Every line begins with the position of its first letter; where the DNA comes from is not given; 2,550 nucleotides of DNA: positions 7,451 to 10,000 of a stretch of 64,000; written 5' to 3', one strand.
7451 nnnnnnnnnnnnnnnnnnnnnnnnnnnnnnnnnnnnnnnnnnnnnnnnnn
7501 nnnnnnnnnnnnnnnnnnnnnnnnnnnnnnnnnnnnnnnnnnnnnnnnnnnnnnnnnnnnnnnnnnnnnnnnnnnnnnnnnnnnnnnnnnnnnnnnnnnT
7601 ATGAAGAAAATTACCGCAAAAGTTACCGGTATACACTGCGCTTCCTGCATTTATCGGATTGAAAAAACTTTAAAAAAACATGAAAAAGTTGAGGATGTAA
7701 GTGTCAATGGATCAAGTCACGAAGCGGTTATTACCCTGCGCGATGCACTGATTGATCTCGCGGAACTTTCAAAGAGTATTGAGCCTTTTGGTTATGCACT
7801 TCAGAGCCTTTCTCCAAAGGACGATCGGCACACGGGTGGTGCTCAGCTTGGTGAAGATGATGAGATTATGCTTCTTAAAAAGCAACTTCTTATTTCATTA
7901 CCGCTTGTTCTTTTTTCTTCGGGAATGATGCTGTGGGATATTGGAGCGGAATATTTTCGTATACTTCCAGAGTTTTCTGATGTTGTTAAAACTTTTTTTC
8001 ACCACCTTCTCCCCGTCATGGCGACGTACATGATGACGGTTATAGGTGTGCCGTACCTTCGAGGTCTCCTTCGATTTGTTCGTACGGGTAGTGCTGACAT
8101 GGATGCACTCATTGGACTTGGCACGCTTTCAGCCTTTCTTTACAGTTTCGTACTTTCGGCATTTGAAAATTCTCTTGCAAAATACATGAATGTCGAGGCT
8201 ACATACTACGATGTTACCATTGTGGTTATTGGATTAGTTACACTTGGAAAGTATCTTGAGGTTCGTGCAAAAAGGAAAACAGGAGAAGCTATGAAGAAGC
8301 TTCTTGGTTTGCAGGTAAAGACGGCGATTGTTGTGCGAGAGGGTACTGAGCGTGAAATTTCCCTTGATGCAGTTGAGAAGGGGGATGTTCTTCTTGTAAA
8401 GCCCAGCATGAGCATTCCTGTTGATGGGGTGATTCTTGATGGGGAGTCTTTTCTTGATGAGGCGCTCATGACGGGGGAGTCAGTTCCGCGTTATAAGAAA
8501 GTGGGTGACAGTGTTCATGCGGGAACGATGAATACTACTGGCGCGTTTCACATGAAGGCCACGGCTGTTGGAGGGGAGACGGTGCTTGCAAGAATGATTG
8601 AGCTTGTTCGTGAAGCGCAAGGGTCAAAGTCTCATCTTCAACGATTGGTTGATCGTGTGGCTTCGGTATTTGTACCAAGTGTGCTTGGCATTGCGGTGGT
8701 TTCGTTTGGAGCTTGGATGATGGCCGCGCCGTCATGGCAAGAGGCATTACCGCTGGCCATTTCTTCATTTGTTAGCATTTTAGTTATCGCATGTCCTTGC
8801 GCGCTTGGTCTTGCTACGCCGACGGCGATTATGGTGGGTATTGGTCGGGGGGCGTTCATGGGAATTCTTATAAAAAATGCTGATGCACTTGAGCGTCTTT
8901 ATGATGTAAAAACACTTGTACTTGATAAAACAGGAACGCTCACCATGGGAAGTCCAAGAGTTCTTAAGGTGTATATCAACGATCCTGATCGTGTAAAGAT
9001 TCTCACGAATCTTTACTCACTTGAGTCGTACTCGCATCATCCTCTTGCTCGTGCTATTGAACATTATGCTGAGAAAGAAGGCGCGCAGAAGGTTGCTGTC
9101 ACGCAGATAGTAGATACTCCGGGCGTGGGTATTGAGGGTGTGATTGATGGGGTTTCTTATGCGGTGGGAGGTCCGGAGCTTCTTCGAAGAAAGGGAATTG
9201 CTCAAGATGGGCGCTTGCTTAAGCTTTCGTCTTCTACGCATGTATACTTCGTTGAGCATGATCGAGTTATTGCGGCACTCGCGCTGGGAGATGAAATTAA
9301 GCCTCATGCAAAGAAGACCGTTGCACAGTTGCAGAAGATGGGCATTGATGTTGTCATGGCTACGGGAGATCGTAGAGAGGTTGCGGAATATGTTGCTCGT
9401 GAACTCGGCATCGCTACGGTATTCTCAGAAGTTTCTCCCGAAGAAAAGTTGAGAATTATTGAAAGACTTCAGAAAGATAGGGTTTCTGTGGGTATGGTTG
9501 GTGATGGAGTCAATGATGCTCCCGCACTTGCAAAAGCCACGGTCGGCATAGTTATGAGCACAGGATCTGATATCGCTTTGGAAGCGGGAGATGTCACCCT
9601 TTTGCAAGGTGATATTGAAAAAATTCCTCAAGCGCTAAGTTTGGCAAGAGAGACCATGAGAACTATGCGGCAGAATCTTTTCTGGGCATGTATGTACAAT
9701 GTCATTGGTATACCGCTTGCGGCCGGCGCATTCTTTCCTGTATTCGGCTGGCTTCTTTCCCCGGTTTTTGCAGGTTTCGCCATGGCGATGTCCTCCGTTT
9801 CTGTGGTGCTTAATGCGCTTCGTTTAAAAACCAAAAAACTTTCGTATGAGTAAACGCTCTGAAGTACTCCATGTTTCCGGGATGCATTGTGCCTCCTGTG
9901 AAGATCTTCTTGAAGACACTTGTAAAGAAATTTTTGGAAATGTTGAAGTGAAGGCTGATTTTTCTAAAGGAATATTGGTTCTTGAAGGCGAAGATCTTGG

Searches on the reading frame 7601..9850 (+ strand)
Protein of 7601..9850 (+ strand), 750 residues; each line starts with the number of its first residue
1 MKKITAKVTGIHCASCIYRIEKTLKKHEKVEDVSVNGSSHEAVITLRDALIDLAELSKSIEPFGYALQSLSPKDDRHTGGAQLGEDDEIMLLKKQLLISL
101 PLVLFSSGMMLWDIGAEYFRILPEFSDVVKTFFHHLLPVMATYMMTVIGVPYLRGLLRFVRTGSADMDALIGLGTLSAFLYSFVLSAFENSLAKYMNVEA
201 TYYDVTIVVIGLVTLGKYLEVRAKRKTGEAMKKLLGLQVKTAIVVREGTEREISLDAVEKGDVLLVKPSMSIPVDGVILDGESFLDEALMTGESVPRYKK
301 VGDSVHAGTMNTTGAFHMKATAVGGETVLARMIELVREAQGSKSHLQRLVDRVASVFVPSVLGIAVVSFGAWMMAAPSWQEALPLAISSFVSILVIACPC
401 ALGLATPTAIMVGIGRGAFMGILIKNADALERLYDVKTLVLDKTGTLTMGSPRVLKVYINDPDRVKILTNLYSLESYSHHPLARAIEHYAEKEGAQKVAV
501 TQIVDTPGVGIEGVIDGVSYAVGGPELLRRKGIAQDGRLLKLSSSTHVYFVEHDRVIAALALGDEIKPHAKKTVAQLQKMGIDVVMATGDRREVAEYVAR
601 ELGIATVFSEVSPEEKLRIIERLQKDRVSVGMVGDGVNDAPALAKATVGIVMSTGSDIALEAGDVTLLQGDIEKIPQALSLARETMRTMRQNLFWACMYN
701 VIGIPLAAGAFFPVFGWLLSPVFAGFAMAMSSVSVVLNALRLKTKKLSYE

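Call 23: find_related_loci(query=window:7601-9850:+, collection=genome_contigs, flank=6000)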
Query window:7601-9850:+ (750 aa) in genome_contigs; peptide patterns used: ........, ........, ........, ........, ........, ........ (x = any residue, [..] = any of these).
100 stretches matched a pattern; 66 encode a relative of the query (tblastn E <= 1e-3); 66 distinct loci.
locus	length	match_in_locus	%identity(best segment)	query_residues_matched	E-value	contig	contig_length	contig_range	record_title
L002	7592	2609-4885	49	1-747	0e+0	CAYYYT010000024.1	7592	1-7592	MAG TPA_asm: uncultured Candidatus Saccharibacteria bacterium isolate SRP135725_co3_71 genome assembly, contig: NODE_127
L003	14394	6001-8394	40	1-746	6e-165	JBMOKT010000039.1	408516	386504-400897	MAG: Bacillota bacterium isolate Betzabe_MAG005 MAG005_39, whole genome shotgun sequence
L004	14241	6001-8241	40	7-743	1e-163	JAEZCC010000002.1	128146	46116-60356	MAG: Bacillota bacterium isolate OH_CBrB_227 k127_1838201, whole genome shotgun sequence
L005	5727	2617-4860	40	1-743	3e-164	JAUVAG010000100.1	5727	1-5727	MAG: Dethiosulfatibacter sp. isolate CSMAG_213 CSMAG_213_k127_13176270_length_5727_cov_8.0423, whole genome shotgun sequ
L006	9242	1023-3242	41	7-743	1e-161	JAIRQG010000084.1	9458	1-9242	MAG: Candidatus Methanoplasma sp. isolate Co333_bin25 k119_2422383, whole genome shotgun sequence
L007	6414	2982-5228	39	8-750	1e-161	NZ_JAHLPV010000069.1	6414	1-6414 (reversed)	Acetivibrio sp. MSJd-27 L-6_ctg069, whole genome shotgun sequence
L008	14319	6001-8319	39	7-748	1e-160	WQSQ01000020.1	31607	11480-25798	MAG: Treponema sp. isolate Co191P3bin16 JGI24695J34938_10000700, whole genome shotgun sequence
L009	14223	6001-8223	38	8-743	1e-159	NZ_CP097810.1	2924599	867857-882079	Clostridium sp. MD294 strain ASF356 chromosome, complete genome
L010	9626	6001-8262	40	7-743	1e-158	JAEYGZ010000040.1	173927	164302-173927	MAG: Bacillota bacterium isolate OH_HFB_305 k127_410221, whole genome shotgun sequence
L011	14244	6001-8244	39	1-750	1e-158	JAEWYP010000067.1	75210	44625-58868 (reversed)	MAG: Bacillota bacterium isolate OH_SFB_176 k127_1179506, whole genome shotgun sequence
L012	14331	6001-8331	40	2-746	1e-158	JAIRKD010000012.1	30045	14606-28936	MAG: Gemmatimonadota bacterium isolate Ast373_bin6 k119_1199351, whole genome shotgun sequence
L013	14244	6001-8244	39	1-743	2e-158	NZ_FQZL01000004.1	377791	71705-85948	Dethiosulfatibacter aminovorans DSM 17477, whole genome shotgun sequence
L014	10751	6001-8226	38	8-743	5e-158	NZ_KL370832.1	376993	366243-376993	Proteiniclasticum ruminis DSM 24773 T487DRAFT_scaffold00002.2, whole genome shotgun sequence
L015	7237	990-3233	39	1-750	4e-158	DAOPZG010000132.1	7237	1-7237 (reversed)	MAG TPA_asm: Candidatus Limiplasma sp. isolate AMR_MDS_1294 NODE_12526_length_7237_cov_4.840852, whole genome shotgun se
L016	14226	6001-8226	38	8-743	1e-157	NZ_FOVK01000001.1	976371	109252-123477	Proteiniclasticum ruminis strain ML2, whole genome shotgun sequence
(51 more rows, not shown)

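Call 51: find_homologous_proteins(query=window:7601-9850:+, max_evalue=1e-100)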
Query window:7601-9850:+ (750 aa): 7942 proteins with E <= 1e-100 among 8000 candidates; the best 120 are listed.
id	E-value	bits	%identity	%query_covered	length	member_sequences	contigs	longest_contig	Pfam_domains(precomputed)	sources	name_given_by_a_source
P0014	0.0e+0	1633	100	100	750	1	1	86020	PF00403.33,PF00702.33,PF08282.19,PF00122.26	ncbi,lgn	-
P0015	2.1e-272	924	59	100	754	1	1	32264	PF00403.33,PF00702.33,PF08282.19,PF00122.26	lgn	-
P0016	2.7e-272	923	57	100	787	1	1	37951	PF00403.33,PF00702.33,PF08282.19,PF00122.26,PF12710.14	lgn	-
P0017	4.2e-267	906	58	100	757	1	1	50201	PF00403.33,PF00702.33,PF08282.19,PF00122.26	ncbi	-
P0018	1.8e-261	888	57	100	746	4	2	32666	PF00403.33,PF00702.33,PF08282.19,PF00122.26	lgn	-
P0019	2.8e-261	887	56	100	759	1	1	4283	PF00403.33,PF00702.33,PF08282.19,PF00122.26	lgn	-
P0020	5.9e-261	886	56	100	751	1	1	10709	PF00403.33,PF00702.33,PF08282.19,PF00122.26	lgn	-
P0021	4.8e-260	883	56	100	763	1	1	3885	PF00403.33,PF00702.33,PF08282.19,PF00122.26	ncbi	-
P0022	2.7e-257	874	56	100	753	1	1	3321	PF00403.33,PF00702.33,PF08282.19,PF00122.26,PF12710.14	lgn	-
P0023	2.5e-256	871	55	100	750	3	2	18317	PF00403.33,PF00702.33,PF08282.19,PF00122.26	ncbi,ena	ncbi:MAG: heavy metal translocating P-type ATPase [Patescibacteria group bacterium]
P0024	3.6e-256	870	55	100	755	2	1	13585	PF00403.33,PF00702.33,PF08282.19,PF00122.26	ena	-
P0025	5.2e-256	870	57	100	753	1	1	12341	PF00403.33,PF00702.33,PF00122.26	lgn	-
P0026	6.7e-256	869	55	100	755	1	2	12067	PF00403.33,PF00702.33,PF08282.19,PF00122.26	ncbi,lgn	-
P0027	9.8e-256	869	55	99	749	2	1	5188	PF00403.33,PF00702.33,PF08282.19,PF00122.26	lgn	-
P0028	2.4e-255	867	55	100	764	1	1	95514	PF00403.33,PF00702.33,PF08282.19,PF00122.26,PF12710.14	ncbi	-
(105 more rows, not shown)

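Call 52: find_encoding_contigs(protein=P0015, flank=8000, max_places=2)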
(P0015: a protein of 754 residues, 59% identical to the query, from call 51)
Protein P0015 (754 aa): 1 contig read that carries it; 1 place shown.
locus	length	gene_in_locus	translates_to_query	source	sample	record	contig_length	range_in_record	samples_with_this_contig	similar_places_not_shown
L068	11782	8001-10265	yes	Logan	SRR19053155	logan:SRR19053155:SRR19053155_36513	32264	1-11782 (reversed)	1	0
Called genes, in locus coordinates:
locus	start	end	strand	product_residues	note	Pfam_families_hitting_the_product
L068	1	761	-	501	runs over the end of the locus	PF01266:DAO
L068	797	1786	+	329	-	-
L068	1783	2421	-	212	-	PF00881:Nitroreductase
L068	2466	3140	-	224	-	PF03167:UDG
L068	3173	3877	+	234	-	PF00696:AA_kinase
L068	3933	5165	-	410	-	PF00999:Na_H_Exchanger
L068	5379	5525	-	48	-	-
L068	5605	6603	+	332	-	PF21338:Top1B_N_bact, PF01028:Topoisom_I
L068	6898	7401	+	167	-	-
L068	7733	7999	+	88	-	PF02583:Trns_repr_metal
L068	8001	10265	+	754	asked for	PF00403:HMA, PF08282:Hydrolase_3 (faint), PF00122:E1-E2_ATPase, PF00702:Hydrolase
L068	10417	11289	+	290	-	PF13386:DsbD_2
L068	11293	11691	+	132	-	PF13473:Cupredoxin_1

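Call 53: find_encoding_contigs(protein=P0016, flank=8000, max_places=2)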
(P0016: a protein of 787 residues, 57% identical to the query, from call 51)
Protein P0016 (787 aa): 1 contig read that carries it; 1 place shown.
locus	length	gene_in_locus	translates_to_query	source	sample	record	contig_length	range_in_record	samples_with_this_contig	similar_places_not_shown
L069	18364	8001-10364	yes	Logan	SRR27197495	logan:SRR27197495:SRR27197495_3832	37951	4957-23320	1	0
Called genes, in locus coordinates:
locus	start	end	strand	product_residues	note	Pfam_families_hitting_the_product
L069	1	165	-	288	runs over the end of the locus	PF13529:Peptidase_C39_2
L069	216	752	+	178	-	-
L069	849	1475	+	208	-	PF13328:HD_4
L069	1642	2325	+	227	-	PF00293:NUDIX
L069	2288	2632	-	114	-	PF06961:DUF1294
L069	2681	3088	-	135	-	PF01878:EVE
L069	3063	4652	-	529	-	PF01565:FAD_binding_4, PF04030:ALO (faint)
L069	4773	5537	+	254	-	PF00376:MerR, PF13411:MerR_1, PF07739:TipAS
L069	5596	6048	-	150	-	PF13671:AAA_33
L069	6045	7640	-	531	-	PF13205:Big_5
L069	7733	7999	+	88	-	PF02583:Trns_repr_metal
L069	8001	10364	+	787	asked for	PF00403:HMA, PF00122:E1-E2_ATPase, PF00702:Hydrolase, PF12710:HAD (faint), PF08282:Hydrolase_3 (faint)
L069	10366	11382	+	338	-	PF00403:HMA, PF13386:DsbD_2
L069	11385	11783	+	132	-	PF13473:Cupredoxin_1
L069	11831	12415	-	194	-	PF03193:RsgA_GTPase (weak), PF09439:SRPRB (weak), PF00071:Ras (weak), PF00350:Dynamin_N (faint), PF01926:MMR_HSR1, PF02421:FeoB_N, PF00009:GTP_EFTU (weak)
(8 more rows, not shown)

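Call 54: find_encoding_contigs(protein=P0017, flank=8000, max_places=2)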
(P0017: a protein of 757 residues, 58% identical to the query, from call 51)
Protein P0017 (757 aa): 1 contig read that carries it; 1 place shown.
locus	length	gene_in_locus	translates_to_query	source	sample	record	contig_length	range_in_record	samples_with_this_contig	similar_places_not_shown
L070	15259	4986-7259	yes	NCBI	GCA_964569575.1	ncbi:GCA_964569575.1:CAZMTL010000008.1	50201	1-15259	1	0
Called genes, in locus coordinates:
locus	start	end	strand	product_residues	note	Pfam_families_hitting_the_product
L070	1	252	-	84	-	?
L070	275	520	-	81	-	-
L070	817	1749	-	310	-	PF02163:Peptidase_M50 (weak)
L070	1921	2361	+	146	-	PF08327:AHSA1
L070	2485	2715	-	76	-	PF09905:VF530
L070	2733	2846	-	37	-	-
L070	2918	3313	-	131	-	-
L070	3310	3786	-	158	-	PF02224:Cytidylate_kin (faint), PF13238:AAA_18 (weak), PF13671:AAA_33 (weak)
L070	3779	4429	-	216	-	-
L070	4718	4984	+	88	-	PF02583:Trns_repr_metal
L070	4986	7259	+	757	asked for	PF00403:HMA, PF00122:E1-E2_ATPase, PF00702:Hydrolase, PF08282:Hydrolase_3 (faint)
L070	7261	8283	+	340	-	PF00403:HMA, PF13386:DsbD_2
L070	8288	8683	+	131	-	PF13473:Cupredoxin_1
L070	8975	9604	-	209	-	-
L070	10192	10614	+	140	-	PF08818:DUF1801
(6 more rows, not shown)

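Call 55: find_encoding_contigs(protein=P0018, flank=8000, max_places=2)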
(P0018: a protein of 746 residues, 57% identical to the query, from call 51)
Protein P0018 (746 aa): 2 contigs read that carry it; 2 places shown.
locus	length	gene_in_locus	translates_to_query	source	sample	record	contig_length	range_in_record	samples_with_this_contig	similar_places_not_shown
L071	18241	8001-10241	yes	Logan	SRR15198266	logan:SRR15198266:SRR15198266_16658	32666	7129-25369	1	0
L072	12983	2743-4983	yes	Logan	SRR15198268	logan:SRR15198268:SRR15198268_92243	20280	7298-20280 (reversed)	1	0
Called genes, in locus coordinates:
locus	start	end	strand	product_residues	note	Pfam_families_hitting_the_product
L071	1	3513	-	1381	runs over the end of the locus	PF28130:DUF8371 (faint)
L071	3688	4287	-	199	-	PF07884:VKOR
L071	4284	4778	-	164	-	-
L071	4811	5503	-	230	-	PF13353:Fer4_12, PF04055:Radical_SAM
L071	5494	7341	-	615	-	PF13597:NRDD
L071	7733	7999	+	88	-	PF02583:Trns_repr_metal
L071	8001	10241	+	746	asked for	PF00403:HMA, PF00122:E1-E2_ATPase, PF00702:Hydrolase, PF08282:Hydrolase_3 (faint)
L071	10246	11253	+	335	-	PF00403:HMA, PF13386:DsbD_2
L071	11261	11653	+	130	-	PF13473:Cupredoxin_1 (weak)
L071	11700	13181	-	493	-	PF13482:RNase_H_2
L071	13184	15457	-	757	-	PF00270:DEAD (faint), PF04851:ResIII, PF18766:SWI2_SNF2, PF25199:nSTAND_NTPase5 (faint), PF27151:YagJ (weak)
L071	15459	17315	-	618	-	PF01555:N6_N4_Mtase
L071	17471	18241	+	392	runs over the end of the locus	-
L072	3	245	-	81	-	?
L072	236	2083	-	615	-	PF13597:NRDD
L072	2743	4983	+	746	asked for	PF00403:HMA, PF00122:E1-E2_ATPase, PF00702:Hydrolase, PF08282:Hydrolase_3 (faint)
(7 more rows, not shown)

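Call 64: search_protein_families(library=pfam, proteins=[L068:6898-7398:+, L068:797-1783:+], max_evalue=1)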
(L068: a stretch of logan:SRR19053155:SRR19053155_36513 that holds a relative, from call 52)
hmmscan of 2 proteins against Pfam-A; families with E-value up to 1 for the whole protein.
L068:6898-7398:+ (167 aa): 1 family
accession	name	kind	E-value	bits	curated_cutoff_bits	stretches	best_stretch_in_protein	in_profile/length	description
PF21419.2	RoxA-like_Cyt-c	-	0.036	14.1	26.7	1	98-113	15-30/39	RoxA-like, cytochrome c-like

L068:797-1783:+ (329 aa): 1 family
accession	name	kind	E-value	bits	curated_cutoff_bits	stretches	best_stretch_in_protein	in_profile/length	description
PF10387.14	DUF2442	-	0.096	13.4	23.9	1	23-62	4-43/72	Protein of unknown function (DUF2442)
